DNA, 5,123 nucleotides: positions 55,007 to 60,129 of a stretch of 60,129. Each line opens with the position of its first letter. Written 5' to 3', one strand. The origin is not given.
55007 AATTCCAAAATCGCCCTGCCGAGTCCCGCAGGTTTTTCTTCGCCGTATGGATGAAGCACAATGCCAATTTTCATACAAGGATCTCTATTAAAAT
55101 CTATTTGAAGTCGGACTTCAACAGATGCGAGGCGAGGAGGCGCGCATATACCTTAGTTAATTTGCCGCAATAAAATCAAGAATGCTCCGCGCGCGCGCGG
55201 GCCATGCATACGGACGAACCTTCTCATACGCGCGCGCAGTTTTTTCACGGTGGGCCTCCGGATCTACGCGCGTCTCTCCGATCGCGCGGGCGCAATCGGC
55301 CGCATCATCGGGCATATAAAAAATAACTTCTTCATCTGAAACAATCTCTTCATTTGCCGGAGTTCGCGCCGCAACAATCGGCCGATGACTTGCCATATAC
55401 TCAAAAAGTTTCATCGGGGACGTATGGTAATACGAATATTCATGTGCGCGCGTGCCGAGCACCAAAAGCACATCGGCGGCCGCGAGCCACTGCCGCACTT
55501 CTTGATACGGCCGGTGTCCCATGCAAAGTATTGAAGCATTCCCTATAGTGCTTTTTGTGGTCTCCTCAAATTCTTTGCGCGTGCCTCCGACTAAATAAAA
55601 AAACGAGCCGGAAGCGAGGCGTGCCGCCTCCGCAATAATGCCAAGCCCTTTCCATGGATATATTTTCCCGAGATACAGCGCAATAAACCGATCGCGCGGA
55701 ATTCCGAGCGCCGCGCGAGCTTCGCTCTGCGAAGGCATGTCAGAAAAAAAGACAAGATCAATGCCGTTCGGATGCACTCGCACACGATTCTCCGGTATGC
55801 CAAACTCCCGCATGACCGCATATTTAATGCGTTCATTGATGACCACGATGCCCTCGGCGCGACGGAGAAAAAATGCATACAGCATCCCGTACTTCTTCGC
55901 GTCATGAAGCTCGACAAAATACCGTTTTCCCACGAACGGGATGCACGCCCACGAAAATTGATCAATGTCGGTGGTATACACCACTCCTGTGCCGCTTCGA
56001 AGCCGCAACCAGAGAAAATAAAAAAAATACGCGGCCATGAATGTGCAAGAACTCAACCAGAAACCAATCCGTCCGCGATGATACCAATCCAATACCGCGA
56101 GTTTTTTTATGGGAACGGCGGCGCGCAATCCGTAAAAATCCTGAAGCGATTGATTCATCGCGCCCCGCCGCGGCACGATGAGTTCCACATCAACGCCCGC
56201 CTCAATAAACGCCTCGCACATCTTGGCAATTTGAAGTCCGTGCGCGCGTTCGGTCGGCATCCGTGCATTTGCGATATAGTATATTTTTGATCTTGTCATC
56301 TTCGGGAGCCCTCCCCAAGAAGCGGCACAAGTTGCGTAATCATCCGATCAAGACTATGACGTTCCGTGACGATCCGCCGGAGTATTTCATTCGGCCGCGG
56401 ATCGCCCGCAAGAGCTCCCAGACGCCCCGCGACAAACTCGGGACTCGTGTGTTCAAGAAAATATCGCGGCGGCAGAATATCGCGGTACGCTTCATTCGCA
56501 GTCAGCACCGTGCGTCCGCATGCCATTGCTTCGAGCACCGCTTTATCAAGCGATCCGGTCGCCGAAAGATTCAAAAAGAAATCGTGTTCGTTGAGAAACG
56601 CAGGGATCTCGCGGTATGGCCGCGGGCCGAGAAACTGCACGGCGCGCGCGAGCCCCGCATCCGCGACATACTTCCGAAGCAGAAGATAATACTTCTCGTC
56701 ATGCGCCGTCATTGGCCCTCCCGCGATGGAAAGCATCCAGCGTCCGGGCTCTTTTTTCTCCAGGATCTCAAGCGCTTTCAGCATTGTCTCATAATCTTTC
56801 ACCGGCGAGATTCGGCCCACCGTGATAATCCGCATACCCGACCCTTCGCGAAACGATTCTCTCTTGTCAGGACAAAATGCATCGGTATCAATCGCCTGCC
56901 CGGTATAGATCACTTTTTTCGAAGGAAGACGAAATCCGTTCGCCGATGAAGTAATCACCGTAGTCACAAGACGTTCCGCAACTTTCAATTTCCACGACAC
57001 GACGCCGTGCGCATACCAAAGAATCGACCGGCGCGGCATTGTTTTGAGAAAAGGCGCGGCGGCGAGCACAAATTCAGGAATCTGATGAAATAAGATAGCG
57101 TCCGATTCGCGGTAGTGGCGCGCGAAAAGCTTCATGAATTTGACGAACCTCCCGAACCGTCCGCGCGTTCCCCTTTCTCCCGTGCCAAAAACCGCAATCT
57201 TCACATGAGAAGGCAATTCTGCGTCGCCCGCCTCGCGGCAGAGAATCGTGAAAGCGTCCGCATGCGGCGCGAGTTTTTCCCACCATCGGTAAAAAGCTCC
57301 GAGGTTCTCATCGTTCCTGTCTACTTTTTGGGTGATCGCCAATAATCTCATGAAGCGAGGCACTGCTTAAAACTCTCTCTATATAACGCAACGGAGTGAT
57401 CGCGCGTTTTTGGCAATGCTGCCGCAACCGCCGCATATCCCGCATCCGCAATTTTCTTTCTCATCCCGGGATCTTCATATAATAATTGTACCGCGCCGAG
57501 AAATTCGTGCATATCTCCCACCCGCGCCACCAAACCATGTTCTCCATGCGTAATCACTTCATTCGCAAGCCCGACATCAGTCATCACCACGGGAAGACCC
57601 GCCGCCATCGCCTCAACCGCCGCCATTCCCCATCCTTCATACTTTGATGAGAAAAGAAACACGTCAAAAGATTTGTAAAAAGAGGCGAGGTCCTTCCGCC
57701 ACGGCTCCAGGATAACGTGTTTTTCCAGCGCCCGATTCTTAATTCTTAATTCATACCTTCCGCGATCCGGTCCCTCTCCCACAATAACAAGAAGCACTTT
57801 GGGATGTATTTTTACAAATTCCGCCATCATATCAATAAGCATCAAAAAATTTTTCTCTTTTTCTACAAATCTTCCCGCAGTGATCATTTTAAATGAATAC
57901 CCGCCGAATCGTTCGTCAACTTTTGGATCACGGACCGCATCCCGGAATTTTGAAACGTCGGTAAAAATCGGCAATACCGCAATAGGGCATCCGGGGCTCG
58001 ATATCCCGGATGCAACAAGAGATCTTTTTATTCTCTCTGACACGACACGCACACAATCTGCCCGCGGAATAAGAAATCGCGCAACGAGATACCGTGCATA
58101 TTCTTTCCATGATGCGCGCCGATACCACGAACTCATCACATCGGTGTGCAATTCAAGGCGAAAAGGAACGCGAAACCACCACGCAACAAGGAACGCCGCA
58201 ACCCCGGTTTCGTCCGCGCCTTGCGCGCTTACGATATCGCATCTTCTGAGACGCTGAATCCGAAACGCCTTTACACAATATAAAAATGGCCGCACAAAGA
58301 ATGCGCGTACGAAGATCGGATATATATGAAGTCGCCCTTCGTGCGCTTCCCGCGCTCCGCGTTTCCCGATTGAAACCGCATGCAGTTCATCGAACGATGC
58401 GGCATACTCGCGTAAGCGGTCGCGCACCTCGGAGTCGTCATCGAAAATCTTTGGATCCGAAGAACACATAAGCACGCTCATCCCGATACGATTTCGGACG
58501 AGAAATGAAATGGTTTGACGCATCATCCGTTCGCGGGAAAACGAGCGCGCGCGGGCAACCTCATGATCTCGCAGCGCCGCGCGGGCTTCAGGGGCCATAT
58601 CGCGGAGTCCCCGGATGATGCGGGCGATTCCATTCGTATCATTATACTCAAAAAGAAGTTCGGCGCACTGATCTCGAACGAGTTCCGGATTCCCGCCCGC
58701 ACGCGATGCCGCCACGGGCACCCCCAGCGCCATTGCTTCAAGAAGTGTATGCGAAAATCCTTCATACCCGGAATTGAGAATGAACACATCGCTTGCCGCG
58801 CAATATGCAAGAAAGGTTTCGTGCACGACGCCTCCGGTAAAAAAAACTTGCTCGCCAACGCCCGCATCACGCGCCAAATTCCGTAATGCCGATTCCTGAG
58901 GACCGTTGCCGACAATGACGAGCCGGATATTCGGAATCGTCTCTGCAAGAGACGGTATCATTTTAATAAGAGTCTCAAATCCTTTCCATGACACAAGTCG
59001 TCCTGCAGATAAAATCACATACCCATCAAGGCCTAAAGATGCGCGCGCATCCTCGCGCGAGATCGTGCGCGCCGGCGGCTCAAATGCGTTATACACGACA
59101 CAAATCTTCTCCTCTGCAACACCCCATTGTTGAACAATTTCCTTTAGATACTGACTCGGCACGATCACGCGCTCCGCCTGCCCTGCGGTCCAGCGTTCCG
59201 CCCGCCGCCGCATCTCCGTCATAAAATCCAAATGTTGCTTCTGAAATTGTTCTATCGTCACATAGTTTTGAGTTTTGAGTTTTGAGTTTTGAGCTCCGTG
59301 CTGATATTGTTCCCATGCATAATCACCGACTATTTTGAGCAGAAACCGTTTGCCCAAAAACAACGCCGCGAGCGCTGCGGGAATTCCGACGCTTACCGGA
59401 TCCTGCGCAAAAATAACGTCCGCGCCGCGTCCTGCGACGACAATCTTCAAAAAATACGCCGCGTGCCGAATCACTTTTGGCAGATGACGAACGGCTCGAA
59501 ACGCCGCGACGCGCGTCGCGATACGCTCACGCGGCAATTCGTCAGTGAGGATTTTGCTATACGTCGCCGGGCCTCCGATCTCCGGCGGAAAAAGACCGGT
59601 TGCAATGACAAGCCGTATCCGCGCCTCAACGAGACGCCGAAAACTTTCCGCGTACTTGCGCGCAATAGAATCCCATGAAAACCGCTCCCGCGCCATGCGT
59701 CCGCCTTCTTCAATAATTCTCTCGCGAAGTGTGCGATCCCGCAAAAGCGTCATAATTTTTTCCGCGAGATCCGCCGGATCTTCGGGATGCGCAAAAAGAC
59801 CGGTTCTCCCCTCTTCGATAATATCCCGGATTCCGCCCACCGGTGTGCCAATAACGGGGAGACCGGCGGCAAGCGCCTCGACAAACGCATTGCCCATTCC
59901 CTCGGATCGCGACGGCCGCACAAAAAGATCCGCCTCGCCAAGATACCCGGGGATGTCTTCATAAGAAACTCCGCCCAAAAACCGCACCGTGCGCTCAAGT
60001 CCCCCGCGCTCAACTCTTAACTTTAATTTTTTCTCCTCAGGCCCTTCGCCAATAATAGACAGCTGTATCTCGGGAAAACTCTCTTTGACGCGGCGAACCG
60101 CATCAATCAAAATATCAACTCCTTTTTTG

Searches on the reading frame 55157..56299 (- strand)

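Call 8: search_protein_families(library=pfam, proteins=[window:55157-56299:-], max_evalue=0.001)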
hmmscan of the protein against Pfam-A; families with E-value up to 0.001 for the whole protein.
window:55157-56299:- (380 aa): 5 families
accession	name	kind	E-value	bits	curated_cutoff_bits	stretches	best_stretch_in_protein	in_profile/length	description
PF13692.12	Glyco_trans_1_4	-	2.8e-14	54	27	1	206-341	3-137/142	Glycosyl transferases group 1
PF00534.26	Glycos_transf_1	-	5.5e-12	46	26.4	1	191-352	2-164/172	Glycosyl transferases group 1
PF13439.12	Glyco_transf_4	-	5.9e-10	39.9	28.5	1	24-182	8-168/170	Glycosyltransferase Family 4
PF13524.12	Glyco_trans_1_2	-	5.9e-10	39.7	25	1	247-375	27-144/144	Glycosyl transferase-like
PF13579.12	Glyco_trans_4_4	-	8.4e-07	29.9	29.7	1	24-179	7-158/158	Glycosyl transferase 4-like domain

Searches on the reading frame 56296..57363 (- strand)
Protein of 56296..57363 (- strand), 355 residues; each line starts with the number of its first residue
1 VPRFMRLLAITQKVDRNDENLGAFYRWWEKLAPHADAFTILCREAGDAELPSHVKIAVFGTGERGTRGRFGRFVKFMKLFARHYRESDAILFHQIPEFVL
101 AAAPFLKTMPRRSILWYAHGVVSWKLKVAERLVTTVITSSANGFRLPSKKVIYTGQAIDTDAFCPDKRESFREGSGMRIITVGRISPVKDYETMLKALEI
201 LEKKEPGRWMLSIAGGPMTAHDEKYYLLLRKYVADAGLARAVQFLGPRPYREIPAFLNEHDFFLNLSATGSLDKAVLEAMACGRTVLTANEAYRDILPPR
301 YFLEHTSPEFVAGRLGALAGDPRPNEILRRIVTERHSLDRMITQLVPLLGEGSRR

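Call 8: search_protein_families(library=pfam, proteins=[window:56296-57363:-], max_evalue=0.001)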
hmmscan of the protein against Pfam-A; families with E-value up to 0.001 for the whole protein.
window:56296-57363:- (355 aa): 3 families
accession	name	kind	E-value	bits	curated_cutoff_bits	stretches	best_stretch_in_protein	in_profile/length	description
PF00534.26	Glycos_transf_1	-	1.3e-15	57.8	26.4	1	176-290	15-123/172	Glycosyl transferases group 1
PF13692.12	Glyco_trans_1_4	-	8.6e-14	52.4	27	1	178-295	3-113/142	Glycosyl transferases group 1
PF13524.12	Glyco_trans_1_2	-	1.9e-06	28.3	25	1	235-345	27-142/144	Glycosyl transferase-like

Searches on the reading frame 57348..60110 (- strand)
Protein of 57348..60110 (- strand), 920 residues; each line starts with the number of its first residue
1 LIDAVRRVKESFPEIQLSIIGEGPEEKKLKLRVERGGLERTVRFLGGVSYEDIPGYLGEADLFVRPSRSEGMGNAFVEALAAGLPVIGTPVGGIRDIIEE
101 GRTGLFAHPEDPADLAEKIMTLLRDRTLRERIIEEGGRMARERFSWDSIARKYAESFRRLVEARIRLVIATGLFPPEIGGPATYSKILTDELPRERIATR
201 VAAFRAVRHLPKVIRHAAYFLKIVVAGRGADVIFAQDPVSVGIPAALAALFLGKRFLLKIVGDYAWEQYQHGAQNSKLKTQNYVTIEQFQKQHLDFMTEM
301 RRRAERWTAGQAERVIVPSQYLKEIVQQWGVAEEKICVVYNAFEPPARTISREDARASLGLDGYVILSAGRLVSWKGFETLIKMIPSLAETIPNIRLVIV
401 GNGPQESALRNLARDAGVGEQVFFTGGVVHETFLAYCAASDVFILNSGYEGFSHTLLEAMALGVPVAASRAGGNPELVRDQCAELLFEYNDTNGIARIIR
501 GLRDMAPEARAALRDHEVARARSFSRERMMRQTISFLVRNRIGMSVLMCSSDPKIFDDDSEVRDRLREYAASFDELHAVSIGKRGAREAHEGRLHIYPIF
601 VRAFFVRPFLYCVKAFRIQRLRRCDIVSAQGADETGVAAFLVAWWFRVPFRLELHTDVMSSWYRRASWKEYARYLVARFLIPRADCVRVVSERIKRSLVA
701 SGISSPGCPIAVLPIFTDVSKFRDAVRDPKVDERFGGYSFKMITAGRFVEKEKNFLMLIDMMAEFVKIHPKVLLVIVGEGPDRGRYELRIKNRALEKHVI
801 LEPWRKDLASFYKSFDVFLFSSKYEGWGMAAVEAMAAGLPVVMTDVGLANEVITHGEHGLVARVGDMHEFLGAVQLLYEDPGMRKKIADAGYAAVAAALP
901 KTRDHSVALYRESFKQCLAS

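Call 8: search_protein_families(library=pfam, proteins=[window:57348-60110:-], max_evalue=0.001)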
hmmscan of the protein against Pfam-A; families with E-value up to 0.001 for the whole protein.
window:57348-60110:- (920 aa): 6 families
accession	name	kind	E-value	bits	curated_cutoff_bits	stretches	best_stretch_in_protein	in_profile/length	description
PF00534.26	Glycos_transf_1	-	5.4e-113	374.8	26.4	3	2-136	34-169/172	Glycosyl transferases group 1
PF13692.12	Glyco_trans_1_4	-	5.8e-100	331.8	27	3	2-125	21-142/142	Glycosyl transferases group 1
PF13524.12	Glyco_trans_1_2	-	2.6e-27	96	25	2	5-153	6-142/144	Glycosyl transferase-like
PF20706.3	GT4-conflict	-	1.4e-25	90.5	26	3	662-845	122-312/385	Family 4 Glycosyltransferase in conflict systems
PF13439.12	Glyco_transf_4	-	3.1e-23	83.1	28.5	2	196-342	39-165/170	Glycosyltransferase Family 4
PF13579.12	Glyco_trans_4_4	-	5.8e-21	75.9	29.7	2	158-341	12-157/158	Glycosyl transferase 4-like domain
